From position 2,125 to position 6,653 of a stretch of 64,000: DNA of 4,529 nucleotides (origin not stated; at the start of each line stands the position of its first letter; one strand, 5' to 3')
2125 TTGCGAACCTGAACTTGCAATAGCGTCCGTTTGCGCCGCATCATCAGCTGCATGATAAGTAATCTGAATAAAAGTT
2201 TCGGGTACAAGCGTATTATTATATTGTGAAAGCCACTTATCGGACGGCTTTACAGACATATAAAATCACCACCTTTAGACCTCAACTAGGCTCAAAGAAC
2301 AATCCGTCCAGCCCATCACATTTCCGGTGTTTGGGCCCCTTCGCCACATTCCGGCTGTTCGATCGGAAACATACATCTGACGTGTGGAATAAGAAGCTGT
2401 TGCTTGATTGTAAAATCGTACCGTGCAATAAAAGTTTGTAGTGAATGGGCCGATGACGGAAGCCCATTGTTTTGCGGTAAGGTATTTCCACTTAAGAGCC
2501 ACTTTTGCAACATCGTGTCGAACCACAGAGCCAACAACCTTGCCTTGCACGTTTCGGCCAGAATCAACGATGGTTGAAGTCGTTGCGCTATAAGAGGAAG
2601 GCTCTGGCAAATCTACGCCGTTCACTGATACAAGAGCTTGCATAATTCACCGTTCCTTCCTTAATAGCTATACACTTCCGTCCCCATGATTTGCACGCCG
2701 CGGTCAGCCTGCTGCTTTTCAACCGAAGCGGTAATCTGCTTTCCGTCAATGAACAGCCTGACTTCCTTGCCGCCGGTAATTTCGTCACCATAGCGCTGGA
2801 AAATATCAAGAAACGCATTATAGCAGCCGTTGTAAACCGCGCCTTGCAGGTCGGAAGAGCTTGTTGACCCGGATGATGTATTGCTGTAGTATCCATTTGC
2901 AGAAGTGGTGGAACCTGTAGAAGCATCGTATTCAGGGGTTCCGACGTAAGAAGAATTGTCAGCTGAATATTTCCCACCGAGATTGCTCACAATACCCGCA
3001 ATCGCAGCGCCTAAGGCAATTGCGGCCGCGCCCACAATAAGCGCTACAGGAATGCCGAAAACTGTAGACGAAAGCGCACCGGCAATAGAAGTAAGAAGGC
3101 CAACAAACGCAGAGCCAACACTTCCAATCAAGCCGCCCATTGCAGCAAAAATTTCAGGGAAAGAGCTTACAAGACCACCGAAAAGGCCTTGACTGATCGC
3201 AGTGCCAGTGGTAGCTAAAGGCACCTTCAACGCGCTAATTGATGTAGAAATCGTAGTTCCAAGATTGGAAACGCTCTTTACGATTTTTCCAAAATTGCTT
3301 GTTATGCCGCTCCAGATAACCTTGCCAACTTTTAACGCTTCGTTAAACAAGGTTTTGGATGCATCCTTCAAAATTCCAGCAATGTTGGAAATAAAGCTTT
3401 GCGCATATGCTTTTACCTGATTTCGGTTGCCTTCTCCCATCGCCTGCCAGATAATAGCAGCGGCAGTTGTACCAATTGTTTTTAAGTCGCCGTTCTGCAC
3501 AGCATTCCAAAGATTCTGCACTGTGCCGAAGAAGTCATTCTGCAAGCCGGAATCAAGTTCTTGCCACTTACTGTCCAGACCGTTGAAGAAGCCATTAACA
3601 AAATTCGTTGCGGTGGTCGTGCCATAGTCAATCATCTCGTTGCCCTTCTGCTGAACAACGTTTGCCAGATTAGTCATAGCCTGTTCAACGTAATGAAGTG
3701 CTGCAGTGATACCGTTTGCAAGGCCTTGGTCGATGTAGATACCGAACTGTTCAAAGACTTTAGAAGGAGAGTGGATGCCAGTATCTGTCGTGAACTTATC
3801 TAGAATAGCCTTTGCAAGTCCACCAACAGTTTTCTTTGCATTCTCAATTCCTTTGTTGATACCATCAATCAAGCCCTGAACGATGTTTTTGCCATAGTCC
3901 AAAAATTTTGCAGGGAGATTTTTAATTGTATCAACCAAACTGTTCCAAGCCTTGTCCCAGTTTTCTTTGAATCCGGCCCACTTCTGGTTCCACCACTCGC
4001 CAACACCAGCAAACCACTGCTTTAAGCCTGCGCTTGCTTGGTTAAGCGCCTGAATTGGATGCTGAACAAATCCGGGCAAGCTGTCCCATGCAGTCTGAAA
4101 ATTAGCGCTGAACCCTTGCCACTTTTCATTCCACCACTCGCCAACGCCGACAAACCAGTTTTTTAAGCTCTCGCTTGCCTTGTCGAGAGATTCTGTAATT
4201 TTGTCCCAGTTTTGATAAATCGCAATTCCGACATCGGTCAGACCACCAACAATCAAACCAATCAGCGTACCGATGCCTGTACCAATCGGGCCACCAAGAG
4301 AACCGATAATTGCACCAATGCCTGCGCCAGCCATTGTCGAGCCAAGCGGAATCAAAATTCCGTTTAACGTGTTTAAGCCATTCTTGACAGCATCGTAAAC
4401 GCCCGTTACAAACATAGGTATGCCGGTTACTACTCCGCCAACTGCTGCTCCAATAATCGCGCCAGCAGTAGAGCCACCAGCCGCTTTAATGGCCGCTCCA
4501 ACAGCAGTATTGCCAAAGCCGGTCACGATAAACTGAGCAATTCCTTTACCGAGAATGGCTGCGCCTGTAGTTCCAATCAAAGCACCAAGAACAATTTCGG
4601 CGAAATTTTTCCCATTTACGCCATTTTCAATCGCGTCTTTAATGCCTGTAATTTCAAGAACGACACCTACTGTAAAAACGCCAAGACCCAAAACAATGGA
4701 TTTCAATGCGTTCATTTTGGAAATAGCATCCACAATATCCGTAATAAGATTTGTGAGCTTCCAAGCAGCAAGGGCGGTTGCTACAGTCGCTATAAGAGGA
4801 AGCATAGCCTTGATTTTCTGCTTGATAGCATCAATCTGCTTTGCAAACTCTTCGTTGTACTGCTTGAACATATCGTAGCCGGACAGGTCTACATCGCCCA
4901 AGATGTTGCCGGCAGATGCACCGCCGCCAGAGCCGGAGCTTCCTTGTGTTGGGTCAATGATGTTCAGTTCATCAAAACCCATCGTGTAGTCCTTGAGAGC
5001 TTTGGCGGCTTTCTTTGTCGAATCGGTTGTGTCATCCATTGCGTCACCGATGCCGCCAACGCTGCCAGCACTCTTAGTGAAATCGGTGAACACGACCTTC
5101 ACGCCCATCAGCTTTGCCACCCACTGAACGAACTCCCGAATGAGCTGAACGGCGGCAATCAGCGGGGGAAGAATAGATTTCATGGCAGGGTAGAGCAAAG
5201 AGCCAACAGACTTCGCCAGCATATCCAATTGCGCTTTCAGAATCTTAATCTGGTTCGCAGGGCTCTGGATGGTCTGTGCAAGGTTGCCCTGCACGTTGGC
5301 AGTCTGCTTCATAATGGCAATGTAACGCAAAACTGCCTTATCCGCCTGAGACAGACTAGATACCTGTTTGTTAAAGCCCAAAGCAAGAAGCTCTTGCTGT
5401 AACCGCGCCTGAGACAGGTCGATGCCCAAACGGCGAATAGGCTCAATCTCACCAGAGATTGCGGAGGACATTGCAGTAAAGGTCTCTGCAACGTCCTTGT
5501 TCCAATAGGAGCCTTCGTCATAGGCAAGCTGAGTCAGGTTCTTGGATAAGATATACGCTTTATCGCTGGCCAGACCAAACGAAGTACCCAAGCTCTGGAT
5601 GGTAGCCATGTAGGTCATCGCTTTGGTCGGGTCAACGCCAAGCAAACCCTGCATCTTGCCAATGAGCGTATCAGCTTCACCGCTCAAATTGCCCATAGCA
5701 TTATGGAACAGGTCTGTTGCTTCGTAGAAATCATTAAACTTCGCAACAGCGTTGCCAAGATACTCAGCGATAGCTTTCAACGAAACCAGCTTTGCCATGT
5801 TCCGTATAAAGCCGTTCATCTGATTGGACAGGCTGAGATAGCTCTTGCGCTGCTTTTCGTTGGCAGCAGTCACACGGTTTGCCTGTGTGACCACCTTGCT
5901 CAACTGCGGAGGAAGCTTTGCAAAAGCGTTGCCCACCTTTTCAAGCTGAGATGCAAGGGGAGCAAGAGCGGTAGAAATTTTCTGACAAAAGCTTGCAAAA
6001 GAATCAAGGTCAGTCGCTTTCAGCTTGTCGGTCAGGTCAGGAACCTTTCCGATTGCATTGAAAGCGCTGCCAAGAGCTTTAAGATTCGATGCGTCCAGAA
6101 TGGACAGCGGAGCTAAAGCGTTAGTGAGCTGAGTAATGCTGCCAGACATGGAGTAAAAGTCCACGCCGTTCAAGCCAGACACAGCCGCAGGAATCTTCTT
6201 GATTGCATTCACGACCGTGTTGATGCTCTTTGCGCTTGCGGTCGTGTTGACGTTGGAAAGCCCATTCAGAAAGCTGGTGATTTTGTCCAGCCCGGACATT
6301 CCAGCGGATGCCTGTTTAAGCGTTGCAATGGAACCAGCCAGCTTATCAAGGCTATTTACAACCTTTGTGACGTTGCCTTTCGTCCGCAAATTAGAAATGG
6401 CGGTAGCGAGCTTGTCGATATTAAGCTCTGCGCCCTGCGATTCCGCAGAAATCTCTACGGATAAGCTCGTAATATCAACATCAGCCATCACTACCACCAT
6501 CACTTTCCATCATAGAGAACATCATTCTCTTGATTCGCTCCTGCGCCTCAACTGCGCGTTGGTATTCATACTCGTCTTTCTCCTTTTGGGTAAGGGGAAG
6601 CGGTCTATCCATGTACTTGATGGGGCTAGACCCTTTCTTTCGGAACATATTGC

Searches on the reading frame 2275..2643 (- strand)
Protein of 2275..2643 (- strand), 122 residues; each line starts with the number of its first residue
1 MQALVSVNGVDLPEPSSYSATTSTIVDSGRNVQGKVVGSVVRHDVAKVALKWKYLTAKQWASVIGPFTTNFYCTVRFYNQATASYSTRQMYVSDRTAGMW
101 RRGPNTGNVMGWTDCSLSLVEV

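Call 38: find_encoding_contigs(protein=window:2275-2643:-, flank=10000, max_places=10)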
Protein window:2275-2643:- (122 aa): 24 contigs read that carry it; 10 places shown.
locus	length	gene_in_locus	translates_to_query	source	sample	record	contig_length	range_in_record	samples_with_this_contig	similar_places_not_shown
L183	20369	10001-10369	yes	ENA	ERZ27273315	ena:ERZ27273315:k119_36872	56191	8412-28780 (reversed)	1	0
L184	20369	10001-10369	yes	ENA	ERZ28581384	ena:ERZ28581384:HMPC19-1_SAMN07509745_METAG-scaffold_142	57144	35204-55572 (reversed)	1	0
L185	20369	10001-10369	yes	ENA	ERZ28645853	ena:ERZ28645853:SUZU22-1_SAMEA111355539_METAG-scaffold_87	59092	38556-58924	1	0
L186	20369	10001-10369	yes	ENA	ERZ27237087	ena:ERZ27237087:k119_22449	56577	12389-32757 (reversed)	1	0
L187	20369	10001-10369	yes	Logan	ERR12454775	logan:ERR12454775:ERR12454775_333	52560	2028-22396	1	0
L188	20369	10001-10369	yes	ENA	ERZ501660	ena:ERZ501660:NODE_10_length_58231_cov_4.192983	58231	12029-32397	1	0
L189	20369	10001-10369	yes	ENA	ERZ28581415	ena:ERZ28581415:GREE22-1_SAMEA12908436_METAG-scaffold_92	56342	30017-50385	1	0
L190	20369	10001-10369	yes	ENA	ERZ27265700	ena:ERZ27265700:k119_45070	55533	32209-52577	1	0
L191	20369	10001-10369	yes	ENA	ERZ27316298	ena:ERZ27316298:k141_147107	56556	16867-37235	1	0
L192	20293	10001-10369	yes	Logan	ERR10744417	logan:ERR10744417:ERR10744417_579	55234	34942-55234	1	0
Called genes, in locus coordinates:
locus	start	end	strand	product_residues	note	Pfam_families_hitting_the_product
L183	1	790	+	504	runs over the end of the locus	PF05133:SPP1_portal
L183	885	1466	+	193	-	-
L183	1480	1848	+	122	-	-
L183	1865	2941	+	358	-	PF03864:Phage_cap_E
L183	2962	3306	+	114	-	-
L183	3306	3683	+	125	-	-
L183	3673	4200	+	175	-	-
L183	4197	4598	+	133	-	-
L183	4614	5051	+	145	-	-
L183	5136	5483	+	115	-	PF16478:DUF5055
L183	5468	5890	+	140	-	-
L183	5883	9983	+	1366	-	-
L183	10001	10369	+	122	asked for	PF20458:DUF6711 (weak)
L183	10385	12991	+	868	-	PF19789:DUF6273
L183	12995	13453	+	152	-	-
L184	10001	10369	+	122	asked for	PF20458:DUF6711 (weak)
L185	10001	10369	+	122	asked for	PF20458:DUF6711 (weak)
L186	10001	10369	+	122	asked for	PF20458:DUF6711 (weak)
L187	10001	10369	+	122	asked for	PF20458:DUF6711 (weak)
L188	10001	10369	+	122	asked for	PF20458:DUF6711 (weak)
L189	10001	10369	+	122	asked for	PF20458:DUF6711 (weak)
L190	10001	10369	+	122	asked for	PF20458:DUF6711 (weak)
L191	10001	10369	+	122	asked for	PF20458:DUF6711 (weak)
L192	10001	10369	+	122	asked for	PF20458:DUF6711 (weak)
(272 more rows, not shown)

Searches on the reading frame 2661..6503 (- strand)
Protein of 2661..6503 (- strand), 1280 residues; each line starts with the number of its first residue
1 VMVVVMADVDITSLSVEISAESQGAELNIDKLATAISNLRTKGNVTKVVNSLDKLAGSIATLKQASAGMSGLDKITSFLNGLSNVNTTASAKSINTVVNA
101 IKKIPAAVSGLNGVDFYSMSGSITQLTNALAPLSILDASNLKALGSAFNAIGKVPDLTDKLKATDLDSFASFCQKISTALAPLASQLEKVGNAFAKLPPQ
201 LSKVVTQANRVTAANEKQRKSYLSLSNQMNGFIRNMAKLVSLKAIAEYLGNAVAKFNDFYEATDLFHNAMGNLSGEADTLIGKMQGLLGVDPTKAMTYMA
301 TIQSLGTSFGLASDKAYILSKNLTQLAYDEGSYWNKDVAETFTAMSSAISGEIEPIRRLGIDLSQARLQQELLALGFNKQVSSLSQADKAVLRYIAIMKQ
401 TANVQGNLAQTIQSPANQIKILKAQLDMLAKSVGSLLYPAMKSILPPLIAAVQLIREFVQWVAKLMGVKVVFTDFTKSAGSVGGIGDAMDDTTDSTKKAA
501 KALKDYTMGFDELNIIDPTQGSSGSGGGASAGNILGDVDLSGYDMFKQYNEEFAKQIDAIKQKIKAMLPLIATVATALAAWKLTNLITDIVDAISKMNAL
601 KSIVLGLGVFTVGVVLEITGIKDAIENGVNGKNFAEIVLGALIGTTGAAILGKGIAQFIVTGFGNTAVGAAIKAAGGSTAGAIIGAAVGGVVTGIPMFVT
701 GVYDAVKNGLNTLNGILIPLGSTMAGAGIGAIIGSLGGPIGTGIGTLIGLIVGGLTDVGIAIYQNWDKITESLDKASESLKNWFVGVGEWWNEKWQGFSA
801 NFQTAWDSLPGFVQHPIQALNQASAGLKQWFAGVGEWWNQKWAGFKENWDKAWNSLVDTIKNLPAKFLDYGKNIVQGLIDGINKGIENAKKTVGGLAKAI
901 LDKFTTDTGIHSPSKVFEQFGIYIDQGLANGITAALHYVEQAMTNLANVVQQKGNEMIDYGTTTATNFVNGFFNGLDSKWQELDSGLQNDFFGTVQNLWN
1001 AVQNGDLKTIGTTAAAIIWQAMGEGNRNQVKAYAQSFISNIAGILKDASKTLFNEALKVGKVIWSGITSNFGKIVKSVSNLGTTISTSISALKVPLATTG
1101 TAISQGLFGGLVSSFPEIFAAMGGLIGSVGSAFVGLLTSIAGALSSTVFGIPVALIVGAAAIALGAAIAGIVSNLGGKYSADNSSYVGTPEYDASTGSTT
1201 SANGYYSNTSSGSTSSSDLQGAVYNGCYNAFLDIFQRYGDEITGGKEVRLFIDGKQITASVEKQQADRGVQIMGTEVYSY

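Call 37: find_encoding_contigs(protein=window:2661-6503:-, flank=10000, max_places=10)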
Protein window:2661-6503:- (1280 aa): no gene with exactly this product is on record in the collection.
